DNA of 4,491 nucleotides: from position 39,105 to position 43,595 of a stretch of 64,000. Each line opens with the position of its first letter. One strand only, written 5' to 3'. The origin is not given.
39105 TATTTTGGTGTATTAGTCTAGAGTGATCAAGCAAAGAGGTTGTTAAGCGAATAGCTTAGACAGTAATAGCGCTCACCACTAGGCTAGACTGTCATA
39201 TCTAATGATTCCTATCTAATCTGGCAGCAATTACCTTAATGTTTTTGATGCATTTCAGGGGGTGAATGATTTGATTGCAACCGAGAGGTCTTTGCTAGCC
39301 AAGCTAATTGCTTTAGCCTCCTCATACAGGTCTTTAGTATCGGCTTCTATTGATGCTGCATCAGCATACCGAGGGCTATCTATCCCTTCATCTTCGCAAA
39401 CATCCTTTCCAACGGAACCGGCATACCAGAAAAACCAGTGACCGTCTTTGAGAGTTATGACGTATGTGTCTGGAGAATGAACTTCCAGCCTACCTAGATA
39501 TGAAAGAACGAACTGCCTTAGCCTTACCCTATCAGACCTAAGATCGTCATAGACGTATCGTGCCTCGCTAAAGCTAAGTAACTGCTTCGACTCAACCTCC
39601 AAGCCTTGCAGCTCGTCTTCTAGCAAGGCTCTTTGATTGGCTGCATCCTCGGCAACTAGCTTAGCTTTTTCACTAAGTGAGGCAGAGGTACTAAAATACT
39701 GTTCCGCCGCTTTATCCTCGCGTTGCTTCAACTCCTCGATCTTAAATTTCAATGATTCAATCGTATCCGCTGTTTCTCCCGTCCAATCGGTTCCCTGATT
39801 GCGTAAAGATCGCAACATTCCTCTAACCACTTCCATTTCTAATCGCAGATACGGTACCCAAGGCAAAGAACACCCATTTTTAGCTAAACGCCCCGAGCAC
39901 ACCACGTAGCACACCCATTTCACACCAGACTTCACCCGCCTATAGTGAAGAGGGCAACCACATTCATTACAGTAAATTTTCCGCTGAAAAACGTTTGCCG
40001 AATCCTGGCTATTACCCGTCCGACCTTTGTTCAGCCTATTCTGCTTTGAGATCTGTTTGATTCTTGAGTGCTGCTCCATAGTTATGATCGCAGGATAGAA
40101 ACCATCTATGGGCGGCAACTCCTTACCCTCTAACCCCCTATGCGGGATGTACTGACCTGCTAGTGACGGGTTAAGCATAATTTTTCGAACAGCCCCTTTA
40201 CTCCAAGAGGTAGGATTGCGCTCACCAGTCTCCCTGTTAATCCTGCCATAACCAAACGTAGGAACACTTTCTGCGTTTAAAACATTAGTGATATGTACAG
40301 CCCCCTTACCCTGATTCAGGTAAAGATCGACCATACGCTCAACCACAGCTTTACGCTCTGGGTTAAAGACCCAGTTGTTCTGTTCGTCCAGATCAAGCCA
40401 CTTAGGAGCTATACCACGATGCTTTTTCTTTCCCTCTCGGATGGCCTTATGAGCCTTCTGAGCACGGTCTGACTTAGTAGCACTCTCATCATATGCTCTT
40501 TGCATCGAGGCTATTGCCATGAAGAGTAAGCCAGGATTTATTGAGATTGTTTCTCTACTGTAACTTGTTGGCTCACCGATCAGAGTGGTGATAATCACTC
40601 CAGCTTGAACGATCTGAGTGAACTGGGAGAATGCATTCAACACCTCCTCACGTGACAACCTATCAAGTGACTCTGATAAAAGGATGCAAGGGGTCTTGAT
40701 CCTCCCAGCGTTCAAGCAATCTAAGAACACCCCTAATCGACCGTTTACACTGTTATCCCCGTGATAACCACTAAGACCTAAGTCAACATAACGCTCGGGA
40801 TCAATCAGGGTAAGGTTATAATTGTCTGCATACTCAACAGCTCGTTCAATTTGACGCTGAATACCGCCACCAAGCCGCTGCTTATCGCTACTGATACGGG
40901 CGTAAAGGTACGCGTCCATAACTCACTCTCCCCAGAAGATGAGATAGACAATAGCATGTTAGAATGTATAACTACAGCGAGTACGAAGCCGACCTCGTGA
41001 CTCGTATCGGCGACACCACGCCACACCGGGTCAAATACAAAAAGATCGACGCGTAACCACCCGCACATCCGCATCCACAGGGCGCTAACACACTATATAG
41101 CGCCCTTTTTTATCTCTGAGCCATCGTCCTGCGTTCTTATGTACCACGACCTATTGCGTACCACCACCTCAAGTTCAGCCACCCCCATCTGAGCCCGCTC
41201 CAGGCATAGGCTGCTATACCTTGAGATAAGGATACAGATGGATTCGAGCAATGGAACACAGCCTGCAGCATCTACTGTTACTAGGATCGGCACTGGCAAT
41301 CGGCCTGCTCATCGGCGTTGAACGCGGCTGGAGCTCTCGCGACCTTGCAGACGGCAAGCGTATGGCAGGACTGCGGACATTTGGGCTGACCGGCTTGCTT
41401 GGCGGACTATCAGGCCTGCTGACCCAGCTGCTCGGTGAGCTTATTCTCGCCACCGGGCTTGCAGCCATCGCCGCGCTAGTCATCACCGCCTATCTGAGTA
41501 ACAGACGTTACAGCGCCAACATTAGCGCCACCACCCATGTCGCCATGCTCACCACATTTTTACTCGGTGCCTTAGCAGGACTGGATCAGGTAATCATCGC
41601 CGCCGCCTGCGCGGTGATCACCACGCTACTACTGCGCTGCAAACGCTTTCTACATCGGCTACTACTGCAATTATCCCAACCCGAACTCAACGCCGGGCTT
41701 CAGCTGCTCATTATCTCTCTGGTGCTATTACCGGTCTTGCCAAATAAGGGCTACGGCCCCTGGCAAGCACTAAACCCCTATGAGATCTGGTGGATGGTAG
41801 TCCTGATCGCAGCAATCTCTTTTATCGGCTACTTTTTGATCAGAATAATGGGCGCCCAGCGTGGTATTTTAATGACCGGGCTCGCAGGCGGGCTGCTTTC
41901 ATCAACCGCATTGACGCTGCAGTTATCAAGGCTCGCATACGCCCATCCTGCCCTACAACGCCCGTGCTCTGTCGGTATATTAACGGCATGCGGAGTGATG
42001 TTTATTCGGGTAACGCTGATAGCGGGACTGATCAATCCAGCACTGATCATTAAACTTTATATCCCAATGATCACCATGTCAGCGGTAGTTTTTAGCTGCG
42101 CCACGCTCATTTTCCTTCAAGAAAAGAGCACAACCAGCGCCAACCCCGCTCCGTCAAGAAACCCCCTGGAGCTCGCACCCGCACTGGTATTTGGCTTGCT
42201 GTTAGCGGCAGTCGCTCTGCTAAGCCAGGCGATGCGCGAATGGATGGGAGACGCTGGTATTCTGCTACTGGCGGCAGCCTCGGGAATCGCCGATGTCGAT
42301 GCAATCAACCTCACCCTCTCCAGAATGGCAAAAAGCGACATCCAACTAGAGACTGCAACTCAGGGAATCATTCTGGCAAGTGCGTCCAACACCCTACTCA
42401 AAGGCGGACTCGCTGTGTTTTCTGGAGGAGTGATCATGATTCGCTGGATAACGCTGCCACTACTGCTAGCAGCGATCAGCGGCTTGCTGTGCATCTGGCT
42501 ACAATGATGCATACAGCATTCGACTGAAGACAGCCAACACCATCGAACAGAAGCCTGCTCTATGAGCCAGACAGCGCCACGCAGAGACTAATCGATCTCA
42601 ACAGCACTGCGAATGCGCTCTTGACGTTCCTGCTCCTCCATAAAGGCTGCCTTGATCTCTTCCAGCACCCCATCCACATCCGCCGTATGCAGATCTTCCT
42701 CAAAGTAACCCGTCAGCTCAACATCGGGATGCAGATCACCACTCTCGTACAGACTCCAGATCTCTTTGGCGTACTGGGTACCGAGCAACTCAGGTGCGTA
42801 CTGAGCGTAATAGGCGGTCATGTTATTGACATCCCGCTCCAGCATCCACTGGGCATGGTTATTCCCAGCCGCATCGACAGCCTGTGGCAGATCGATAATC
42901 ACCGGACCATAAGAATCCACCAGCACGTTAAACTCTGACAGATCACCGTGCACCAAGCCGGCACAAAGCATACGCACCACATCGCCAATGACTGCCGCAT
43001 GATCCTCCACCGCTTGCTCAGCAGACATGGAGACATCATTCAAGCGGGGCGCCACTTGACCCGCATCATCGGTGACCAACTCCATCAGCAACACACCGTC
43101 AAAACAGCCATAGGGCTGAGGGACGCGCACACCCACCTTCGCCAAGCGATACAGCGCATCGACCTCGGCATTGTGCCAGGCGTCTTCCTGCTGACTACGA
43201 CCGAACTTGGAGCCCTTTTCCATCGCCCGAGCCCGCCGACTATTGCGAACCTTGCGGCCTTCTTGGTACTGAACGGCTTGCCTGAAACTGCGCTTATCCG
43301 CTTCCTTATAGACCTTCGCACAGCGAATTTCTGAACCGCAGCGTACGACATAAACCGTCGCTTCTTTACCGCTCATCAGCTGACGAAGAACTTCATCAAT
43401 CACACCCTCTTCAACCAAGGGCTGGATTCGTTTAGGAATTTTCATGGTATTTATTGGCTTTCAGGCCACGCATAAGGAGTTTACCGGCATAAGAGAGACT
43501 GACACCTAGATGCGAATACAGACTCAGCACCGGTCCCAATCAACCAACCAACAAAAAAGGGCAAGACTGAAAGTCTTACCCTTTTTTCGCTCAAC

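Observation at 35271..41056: Island inserted in the 3' end of ettA by a large serine recombinase, carrying its own surrogate ettA terminus and terminator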

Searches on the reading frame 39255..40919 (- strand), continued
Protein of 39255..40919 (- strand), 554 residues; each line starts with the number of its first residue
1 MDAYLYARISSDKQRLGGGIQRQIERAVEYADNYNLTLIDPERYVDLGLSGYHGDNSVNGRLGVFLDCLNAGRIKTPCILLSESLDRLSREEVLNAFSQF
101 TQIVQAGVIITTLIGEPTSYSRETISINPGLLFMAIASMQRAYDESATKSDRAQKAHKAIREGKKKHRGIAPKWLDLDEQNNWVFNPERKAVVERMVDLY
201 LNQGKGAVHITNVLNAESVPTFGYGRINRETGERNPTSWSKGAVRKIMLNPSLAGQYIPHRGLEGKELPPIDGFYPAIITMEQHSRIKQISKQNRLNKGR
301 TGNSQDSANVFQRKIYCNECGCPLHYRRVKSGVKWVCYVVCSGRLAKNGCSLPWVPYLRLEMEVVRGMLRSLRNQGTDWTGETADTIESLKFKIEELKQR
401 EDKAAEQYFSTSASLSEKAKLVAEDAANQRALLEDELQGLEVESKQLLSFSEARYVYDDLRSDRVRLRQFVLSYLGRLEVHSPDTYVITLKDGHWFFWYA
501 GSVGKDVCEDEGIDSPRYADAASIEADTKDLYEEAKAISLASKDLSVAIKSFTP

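Call 82: search_solved_structures(query=A1, max_evalue=0.01)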
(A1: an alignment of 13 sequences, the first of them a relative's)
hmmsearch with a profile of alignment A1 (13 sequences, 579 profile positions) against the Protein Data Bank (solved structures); distinct sequences matched with E-value up to 0.01: 5.
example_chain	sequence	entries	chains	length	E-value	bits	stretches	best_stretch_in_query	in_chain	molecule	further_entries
9dxd_A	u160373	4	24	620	2.7e-18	69.5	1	163-493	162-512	Resolvase homolog YokA,SPbeta prophage-derived uncharacterized protein YotN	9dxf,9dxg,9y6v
9dxh_A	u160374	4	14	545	2.8e-18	69.4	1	163-486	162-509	Resolvase homolog YokA | Site-specific recombinase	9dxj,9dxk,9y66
3bvp_A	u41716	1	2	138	1.1e-06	31.1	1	3-104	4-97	TP901-1 Integrase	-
3guv_A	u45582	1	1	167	1.9e-05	27.1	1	3-136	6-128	Site-specific recombinase, resolvase family protein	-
3lhk_A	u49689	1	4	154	0.0064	18.7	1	4-92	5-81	putative DNA binding protein MJ0014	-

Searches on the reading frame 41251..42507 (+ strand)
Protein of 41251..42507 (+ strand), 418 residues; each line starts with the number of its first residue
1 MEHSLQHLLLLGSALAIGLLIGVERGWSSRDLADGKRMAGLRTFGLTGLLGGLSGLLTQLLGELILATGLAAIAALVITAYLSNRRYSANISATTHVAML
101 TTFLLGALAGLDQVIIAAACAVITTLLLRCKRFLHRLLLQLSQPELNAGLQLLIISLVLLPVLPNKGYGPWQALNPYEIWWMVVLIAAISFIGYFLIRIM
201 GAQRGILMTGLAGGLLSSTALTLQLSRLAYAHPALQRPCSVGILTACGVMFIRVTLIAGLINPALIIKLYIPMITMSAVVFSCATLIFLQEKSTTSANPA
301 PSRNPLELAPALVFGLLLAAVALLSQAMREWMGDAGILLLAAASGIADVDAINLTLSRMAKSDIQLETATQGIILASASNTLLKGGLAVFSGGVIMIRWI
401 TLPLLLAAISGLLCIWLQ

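Call 7: search_protein_families(library=pfam, proteins=[window:41251-42507:+], max_evalue=0.01)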
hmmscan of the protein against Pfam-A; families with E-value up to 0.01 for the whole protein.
window:41251-42507:+ (418 aa): 2 families
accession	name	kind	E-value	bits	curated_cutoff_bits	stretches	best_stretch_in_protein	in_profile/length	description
PF13194.11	DUF4010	-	2.4e-65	220.6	30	1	184-392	1-210/210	Domain of unknown function (DUF4010)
PF02308.21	MgtC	-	1.9e-17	64.2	31.4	1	12-136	2-120/121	MgtC family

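Call 8: search_protein_families(library=ncbifam, proteins=[window:41251-42507:+], max_evalue=0.001)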
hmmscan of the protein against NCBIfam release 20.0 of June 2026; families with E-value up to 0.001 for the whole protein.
window:41251-42507:+ (418 aa): 0 families

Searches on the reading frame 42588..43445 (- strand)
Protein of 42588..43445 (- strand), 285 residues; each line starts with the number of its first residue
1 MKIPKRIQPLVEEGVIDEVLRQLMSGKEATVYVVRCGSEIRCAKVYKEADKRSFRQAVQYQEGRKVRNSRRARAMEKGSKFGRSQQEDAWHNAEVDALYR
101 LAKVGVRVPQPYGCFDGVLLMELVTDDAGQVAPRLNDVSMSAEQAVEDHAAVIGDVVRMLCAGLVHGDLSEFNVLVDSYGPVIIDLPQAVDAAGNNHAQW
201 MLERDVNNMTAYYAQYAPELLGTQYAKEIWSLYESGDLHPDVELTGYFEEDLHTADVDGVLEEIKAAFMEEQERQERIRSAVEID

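Call 7: search_protein_families(library=pfam, proteins=[window:42588-43445:-], max_evalue=0.01)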
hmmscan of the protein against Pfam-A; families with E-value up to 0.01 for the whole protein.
window:42588-43445:- (285 aa): 4 families
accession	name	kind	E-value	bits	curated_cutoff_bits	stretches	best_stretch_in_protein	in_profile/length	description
PF01163.29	RIO1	-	7.9e-41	140.2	22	1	31-219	2-180/187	RIO domain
PF01636.29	APH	-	5e-05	23.6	23.2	1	160-186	166-194/239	Phosphotransferase enzyme family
PF11602.14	NTPase_P4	-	0.0016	18.2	27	1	147-213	149-214/320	ATPase P4 of dsRNA bacteriophage phi-12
PF06293.20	Kdo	-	0.0036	17.2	21.3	0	43-189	8-169/207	Lipopolysaccharide kinase (Kdo/WaaP) family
